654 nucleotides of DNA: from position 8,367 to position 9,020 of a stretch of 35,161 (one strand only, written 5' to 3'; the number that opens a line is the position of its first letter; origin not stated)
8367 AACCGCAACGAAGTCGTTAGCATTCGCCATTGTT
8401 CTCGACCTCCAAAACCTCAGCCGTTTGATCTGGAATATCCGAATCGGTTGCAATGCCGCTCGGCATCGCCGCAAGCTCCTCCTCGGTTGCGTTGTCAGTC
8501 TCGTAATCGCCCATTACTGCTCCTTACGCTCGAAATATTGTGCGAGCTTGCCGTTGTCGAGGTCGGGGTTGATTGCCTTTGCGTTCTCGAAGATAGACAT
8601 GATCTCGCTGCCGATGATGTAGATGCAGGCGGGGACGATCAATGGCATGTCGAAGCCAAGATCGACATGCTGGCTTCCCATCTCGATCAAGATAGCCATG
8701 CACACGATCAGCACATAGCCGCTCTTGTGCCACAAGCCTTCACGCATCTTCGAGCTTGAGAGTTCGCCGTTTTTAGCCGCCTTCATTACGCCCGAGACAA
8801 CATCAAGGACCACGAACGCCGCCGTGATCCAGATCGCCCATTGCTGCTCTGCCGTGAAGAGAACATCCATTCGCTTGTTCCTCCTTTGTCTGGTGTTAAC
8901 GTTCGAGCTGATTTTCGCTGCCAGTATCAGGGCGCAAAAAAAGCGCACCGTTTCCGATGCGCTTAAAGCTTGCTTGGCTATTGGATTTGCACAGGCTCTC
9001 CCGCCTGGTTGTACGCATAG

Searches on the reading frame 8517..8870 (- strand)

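Call 49: search_protein_families(library=phrogs, proteins=[window:8517-8870:-], max_evalue=0.001)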
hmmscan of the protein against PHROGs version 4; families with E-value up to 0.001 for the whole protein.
window:8517-8870:- (118 aa): 1 family
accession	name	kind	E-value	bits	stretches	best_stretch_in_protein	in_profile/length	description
phrog_199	-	lysis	5.6e-13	49.5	1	5-105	22-117/545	holin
